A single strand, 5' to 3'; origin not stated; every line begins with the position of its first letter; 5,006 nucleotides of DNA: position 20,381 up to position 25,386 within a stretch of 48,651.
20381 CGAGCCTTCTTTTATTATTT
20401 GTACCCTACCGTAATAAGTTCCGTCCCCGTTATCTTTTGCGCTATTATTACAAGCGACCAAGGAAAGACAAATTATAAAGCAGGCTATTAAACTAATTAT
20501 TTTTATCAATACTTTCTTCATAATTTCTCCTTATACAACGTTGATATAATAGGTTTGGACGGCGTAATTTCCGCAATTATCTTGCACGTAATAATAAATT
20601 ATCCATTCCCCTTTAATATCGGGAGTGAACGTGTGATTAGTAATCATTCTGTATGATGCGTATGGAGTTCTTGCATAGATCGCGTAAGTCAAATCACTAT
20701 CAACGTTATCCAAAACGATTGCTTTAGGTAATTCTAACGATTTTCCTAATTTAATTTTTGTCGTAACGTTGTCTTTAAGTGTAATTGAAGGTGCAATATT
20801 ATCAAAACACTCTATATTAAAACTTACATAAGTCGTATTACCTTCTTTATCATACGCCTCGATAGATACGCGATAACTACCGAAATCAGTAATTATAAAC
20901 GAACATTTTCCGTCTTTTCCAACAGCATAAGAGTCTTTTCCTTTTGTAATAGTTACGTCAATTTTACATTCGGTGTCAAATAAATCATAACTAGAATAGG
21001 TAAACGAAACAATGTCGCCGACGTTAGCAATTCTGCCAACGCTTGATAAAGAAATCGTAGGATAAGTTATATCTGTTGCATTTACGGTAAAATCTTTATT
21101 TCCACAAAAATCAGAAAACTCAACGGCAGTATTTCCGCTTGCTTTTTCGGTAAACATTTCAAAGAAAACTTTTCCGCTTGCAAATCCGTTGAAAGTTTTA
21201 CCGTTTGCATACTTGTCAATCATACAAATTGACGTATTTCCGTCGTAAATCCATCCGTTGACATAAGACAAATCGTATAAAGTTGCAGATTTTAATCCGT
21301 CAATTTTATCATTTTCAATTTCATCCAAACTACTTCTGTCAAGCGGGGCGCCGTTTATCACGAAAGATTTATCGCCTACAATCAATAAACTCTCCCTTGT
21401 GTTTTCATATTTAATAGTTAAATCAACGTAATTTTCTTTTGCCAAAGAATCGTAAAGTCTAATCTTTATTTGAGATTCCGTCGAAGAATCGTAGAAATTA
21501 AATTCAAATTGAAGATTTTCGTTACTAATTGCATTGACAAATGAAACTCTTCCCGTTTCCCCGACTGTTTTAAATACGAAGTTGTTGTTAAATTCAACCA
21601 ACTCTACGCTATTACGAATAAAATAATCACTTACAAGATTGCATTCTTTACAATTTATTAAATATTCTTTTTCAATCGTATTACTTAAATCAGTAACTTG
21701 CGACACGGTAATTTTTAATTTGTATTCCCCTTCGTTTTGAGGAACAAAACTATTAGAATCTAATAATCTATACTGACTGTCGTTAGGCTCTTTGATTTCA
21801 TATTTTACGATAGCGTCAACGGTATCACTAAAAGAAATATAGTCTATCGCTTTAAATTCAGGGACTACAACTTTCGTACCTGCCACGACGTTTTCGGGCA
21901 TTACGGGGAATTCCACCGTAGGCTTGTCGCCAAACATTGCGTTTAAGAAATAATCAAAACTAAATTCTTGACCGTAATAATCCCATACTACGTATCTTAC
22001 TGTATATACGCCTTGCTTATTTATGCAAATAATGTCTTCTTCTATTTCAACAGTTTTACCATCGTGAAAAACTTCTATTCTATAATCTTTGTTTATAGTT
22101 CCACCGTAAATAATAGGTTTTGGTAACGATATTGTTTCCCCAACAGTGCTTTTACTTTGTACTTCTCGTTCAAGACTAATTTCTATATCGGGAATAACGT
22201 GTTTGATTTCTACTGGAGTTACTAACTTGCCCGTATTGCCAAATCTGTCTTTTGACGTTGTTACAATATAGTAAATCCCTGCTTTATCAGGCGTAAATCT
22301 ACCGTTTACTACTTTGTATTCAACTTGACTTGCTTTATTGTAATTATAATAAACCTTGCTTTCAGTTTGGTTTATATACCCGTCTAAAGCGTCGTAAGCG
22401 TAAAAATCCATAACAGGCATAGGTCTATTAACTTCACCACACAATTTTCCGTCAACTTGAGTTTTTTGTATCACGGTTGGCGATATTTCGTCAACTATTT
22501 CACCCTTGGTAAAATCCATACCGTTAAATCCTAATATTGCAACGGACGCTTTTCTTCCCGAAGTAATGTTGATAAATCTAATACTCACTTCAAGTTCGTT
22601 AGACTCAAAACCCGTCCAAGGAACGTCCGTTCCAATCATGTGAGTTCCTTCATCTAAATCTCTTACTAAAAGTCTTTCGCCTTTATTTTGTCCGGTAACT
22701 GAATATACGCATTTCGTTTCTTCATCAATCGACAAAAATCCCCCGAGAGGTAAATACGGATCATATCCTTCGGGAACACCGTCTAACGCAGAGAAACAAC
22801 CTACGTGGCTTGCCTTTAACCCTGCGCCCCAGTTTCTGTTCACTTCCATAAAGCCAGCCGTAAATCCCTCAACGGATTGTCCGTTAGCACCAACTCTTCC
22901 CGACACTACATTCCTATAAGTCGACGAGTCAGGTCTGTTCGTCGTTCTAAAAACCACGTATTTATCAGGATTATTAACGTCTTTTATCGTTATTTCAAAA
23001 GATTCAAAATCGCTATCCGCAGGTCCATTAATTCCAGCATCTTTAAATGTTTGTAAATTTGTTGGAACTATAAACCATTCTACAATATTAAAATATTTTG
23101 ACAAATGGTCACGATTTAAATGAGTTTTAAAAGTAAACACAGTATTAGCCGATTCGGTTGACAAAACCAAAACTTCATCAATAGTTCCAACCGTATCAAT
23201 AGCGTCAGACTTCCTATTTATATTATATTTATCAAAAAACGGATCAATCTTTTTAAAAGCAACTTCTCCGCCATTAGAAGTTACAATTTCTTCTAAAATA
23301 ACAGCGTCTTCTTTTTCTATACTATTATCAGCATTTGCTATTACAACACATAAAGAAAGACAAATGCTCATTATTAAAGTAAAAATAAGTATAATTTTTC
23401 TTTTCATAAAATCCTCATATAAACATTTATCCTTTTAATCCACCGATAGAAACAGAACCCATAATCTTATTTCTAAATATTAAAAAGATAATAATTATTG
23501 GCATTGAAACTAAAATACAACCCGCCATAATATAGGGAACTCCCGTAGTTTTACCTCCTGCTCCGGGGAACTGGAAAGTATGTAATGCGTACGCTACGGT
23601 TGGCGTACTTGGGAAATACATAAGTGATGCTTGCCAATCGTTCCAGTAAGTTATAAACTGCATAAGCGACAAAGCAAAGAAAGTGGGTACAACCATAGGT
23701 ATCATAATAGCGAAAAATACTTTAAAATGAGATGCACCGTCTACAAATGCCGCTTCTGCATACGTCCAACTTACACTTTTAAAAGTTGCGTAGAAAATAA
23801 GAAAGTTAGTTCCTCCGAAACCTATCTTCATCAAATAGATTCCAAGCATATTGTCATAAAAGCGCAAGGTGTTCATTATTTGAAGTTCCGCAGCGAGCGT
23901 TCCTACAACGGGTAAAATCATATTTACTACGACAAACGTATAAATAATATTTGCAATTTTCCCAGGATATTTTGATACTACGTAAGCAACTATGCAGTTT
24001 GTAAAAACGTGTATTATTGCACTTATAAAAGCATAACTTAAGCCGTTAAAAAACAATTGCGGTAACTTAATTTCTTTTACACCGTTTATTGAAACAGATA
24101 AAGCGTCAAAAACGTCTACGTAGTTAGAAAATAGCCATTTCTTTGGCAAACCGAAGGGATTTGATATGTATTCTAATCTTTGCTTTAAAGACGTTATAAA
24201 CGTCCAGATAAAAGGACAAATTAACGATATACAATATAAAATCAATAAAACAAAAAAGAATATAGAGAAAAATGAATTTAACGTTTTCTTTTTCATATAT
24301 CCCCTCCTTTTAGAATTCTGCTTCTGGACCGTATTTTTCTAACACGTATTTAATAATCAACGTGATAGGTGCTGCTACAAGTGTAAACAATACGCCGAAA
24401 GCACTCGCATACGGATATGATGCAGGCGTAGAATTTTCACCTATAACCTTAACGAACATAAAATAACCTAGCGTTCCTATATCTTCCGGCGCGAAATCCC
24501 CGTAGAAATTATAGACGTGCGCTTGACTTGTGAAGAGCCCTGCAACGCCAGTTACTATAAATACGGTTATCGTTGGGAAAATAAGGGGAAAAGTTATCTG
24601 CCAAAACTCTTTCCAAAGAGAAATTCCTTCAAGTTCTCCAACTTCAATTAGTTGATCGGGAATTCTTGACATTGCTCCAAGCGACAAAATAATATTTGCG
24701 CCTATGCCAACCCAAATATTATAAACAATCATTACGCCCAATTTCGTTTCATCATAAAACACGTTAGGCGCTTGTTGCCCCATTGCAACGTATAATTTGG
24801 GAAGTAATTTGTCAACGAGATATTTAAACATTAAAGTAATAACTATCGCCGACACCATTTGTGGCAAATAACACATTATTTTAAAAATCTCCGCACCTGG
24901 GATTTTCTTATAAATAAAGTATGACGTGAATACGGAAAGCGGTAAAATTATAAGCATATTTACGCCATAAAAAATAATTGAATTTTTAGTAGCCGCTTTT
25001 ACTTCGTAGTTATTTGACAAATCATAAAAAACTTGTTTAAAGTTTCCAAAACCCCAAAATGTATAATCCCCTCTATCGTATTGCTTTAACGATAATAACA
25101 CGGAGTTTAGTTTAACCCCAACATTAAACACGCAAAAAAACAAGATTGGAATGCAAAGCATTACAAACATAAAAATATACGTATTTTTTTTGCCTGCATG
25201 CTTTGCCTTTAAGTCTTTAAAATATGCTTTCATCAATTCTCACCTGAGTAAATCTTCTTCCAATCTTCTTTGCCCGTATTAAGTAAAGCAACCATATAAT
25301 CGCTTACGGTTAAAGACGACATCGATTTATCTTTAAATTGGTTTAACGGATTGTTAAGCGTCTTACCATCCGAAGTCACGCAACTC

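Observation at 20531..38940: Unclassified ~270-350 aa module repeated eight times across four giant surface proteins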

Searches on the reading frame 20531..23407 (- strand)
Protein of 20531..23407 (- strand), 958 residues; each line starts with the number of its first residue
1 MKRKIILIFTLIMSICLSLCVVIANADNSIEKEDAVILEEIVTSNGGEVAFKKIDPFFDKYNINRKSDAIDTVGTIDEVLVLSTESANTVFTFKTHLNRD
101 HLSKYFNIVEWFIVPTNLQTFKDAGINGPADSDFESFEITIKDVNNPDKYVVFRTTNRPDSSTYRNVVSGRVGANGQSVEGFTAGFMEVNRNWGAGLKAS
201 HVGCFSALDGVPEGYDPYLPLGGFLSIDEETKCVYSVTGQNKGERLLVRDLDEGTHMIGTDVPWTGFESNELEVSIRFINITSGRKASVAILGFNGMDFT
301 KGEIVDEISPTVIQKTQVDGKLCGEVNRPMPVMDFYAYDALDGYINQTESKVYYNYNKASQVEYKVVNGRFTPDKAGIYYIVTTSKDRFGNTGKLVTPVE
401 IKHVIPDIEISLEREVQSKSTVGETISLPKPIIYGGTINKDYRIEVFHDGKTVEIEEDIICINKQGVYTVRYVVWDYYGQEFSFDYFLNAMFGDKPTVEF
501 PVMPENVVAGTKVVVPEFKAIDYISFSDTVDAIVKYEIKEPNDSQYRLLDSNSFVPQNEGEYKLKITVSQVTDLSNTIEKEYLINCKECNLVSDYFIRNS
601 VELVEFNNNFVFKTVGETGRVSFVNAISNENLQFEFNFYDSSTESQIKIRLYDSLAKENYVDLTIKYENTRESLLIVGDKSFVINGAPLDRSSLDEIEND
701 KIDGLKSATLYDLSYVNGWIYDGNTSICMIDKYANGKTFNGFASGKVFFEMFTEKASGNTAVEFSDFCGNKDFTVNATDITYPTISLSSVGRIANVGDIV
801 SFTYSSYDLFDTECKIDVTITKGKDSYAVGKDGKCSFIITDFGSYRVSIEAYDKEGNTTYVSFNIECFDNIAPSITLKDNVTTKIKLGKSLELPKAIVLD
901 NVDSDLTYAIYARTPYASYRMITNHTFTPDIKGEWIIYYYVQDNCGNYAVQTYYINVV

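Call 3: search_protein_families(library=pfam, proteins=[window:20531-23407:-], max_evalue=0.01)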
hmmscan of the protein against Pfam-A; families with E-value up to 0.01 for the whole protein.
window:20531-23407:- (958 aa): 0 families

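Call 8: search_protein_families(library=ncbifam, proteins=[window:20531-23407:-], max_evalue=1)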
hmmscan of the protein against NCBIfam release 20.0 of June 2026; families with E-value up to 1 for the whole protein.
window:20531-23407:- (958 aa): 2 families
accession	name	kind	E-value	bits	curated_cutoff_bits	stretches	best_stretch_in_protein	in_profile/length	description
NF047446.1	barrel_OmpL47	domain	7.3e-05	23.1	40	1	351-394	20-60/68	OmpL47-type beta-barrel domain-containing protein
NF041940.1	choice_anch_X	domain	0.13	12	25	0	551-568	20-37/37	choice-of-anchor X domain-containing protein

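Call 10: search_solved_structures(query=window:20531-23407:-, max_evalue=1)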
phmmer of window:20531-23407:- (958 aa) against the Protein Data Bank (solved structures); distinct sequences matched with E-value up to 1: 0.

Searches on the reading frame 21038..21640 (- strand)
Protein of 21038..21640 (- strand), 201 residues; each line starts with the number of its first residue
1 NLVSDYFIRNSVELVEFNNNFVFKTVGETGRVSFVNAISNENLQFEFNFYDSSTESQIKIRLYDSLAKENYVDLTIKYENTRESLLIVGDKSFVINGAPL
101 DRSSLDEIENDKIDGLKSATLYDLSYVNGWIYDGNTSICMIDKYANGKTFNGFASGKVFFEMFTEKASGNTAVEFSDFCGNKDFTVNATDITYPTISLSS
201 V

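Call 7: search_protein_families(library=pfam, proteins=[window:21038-21640:-], max_evalue=10)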
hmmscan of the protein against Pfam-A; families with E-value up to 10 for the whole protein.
window:21038-21640:- (201 aa): 1 family
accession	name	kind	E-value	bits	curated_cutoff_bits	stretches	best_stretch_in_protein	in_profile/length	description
PF12844.13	HTH_19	-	0.14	12.5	30.2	1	100-125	24-48/64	Helix-turn-helix domain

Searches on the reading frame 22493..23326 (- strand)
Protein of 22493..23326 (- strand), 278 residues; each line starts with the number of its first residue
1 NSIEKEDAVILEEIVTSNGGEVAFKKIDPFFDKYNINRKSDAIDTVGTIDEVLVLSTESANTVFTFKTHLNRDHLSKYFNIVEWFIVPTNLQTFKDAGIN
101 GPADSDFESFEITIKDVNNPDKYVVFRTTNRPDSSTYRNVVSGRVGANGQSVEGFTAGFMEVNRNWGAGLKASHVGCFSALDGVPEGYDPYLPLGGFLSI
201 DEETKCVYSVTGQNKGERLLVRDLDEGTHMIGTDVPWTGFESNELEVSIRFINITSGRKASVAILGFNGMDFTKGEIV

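Call 7: search_protein_families(library=pfam, proteins=[window:22508-23320:-], max_evalue=10)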
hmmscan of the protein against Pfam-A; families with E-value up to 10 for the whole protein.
window:22508-23320:- (271 aa): 1 family
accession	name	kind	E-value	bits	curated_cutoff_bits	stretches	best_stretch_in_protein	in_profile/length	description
PF09225.16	Endonuc-PvuII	-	0.0082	16.6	25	1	36-85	52-100/155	Restriction endonuclease PvuII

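Call 15: find_homologous_proteins(query=window:22493-23326:-, max_evalue=0.01)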
Query window:22493-23326:- (278 aa): 3 proteins with E <= 0.01 among 681 candidates.
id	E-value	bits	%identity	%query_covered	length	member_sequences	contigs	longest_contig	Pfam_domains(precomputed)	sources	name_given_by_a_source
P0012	9.4e-148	509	80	99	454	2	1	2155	-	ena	-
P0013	1.4e-113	397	66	97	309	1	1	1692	-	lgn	-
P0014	4.9e-49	185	66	47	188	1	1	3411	-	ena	-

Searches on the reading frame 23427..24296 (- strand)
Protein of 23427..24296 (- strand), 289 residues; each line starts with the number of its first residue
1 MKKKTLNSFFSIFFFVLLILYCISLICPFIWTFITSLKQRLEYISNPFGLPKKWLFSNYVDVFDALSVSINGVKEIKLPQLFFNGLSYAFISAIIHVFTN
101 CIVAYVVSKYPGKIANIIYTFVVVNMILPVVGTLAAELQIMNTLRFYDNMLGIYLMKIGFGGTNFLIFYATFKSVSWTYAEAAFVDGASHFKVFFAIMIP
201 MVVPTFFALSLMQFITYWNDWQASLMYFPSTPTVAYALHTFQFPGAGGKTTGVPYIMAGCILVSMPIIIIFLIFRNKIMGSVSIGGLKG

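Call 4: search_protein_families(library=pfam, proteins=[window:23427-24296:-], max_evalue=0.001)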
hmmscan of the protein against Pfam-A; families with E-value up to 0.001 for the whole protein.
window:23427-24296:- (289 aa): 1 family
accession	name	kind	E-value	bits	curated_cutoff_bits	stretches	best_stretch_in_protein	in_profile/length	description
PF00528.27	BPD_transp_1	-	8e-10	39.2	26.4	1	108-275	10-175/184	Binding-protein-dependent transport system inner membrane component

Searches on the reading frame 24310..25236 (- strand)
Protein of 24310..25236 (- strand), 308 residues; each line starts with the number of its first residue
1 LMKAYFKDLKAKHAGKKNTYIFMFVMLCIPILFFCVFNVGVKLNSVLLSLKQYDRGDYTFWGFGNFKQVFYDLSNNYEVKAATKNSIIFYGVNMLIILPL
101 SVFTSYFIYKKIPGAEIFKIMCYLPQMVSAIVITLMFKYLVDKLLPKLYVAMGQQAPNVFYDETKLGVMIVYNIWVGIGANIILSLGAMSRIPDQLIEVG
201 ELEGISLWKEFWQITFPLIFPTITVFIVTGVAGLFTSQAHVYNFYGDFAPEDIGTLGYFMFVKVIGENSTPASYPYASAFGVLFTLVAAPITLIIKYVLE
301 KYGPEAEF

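Call 4: search_protein_families(library=pfam, proteins=[window:24310-25236:-], max_evalue=0.001)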
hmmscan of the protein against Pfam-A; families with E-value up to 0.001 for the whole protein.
window:24310-25236:- (308 aa): 1 family
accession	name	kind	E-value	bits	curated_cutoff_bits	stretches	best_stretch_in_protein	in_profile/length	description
PF00528.27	BPD_transp_1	-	2.2e-07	31.2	26.4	1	99-299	3-178/184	Binding-protein-dependent transport system inner membrane component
